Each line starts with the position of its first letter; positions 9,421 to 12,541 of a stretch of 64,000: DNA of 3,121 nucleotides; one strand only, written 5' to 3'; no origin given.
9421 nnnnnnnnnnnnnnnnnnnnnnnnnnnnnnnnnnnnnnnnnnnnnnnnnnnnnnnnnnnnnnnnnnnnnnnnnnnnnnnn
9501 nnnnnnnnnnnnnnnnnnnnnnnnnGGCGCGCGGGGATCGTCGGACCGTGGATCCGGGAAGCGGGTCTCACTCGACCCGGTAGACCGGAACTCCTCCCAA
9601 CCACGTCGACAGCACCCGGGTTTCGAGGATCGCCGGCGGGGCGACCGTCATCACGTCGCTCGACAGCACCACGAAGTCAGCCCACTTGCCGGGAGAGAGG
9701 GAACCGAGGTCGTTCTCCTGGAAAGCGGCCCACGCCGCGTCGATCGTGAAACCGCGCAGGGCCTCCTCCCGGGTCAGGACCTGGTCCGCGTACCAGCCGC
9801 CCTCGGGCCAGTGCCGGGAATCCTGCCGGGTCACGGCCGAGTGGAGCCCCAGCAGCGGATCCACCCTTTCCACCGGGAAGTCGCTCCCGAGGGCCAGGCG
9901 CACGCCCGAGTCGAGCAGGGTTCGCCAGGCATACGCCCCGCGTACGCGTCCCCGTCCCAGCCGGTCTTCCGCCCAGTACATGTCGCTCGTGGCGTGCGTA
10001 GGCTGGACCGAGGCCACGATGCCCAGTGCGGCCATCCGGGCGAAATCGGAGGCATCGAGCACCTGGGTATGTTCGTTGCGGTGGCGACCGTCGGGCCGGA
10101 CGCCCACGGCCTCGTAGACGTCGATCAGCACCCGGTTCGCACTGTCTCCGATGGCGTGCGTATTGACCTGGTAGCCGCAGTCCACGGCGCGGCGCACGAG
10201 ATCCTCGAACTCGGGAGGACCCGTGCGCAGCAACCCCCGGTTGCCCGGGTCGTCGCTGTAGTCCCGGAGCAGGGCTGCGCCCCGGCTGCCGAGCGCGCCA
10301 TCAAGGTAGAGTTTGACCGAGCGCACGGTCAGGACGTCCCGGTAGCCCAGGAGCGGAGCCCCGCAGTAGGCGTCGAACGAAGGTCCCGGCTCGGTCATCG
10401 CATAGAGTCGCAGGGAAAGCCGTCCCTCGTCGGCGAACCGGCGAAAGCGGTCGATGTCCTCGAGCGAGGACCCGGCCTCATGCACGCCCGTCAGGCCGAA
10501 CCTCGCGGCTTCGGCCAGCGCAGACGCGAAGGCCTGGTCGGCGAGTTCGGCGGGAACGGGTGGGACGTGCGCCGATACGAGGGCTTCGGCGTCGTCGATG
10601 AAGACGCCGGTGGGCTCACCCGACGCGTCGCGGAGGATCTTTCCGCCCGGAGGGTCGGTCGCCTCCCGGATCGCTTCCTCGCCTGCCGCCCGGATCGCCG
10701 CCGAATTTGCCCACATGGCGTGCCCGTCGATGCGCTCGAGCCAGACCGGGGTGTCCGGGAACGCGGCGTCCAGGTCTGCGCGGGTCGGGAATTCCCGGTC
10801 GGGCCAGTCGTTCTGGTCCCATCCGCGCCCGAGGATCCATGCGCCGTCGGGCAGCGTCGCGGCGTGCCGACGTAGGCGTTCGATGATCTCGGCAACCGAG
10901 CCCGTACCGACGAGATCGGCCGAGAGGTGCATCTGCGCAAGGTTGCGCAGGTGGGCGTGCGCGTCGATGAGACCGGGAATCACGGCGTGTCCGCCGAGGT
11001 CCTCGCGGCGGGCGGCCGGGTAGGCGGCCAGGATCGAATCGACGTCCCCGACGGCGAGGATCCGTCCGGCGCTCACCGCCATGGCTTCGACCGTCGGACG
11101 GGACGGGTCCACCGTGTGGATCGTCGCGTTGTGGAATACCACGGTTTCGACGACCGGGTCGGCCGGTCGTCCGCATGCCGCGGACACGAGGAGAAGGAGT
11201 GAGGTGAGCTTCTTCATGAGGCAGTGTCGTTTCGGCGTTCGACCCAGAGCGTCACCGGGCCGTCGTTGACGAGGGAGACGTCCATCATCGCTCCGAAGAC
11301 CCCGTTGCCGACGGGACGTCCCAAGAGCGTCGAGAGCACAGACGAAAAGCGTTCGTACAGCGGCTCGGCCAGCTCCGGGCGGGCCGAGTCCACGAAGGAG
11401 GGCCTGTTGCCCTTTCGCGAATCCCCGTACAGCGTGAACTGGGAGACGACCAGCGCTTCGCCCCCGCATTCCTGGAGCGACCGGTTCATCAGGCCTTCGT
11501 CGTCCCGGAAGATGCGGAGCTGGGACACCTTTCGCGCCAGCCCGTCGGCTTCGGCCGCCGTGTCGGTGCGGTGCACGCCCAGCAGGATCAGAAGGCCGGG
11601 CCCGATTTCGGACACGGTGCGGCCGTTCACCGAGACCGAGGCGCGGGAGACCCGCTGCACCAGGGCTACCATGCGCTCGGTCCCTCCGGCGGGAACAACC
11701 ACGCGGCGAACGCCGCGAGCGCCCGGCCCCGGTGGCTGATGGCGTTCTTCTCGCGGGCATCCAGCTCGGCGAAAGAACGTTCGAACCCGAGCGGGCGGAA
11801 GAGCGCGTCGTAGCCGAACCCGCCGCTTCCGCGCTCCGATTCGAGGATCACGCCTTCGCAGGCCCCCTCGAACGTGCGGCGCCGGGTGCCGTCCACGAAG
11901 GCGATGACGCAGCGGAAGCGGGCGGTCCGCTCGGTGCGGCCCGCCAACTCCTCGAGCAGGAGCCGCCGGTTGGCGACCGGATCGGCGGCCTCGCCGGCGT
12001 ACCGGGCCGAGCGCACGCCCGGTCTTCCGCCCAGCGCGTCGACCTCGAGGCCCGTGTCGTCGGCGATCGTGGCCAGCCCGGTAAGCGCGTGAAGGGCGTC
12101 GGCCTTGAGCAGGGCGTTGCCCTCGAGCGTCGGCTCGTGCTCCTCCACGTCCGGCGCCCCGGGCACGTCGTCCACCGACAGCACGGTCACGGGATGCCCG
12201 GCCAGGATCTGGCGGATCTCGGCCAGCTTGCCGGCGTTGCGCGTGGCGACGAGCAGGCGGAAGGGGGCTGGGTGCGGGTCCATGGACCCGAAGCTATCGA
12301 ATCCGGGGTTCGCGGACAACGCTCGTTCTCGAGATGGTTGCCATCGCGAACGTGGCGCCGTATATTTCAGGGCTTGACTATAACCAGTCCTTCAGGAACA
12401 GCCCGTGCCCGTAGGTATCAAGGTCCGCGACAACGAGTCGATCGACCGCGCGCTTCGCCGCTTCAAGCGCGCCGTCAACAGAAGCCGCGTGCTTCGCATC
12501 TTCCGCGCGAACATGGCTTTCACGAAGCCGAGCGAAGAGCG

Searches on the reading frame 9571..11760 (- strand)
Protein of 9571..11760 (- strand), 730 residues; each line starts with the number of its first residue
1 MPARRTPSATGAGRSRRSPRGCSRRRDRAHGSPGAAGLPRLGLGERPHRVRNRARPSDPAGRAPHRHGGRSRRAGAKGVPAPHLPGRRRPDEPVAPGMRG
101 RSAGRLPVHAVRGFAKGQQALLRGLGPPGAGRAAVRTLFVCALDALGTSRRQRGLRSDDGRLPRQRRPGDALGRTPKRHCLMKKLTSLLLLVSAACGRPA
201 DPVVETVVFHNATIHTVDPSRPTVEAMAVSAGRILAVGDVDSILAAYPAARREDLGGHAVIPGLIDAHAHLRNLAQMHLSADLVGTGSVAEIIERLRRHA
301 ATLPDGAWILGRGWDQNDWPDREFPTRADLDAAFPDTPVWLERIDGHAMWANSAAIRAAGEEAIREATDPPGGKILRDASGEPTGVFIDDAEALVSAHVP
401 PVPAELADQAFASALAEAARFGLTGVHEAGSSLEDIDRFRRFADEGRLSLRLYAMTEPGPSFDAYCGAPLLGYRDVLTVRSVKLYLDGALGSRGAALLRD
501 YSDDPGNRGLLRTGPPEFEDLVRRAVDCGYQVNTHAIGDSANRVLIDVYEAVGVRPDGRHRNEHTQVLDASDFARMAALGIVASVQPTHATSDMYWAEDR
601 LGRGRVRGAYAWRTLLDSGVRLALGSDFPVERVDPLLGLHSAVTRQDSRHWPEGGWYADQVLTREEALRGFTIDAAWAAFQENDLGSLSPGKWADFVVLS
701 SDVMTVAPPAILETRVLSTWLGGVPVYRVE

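Call 70: search_protein_families(library=pfam, proteins=[window:9571-11760:-], max_evalue=0.00001)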
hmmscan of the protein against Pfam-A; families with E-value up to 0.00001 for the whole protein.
window:9571-11760:- (730 aa): 2 families
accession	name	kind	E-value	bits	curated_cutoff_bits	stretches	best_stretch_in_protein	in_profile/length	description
PF07969.17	Amidohydro_3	-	9.5e-110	368.7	29.7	1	254-727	4-472/472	Amidohydrolase family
PF01979.26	Amidohydro_1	-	2.6e-13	50.4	25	1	395-709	28-332/345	Amidohydrolase family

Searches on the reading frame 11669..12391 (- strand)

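Call 70: search_protein_families(library=pfam, proteins=[window:11669-12391:-], max_evalue=0.00001)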
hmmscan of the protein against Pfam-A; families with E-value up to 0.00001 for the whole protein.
window:11669-12391:- (241 aa): 1 family
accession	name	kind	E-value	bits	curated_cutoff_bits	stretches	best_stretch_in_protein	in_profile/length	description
PF01725.21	Ham1p_like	-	1.7e-62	211.1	22.5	1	46-231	1-186/186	Ham1 family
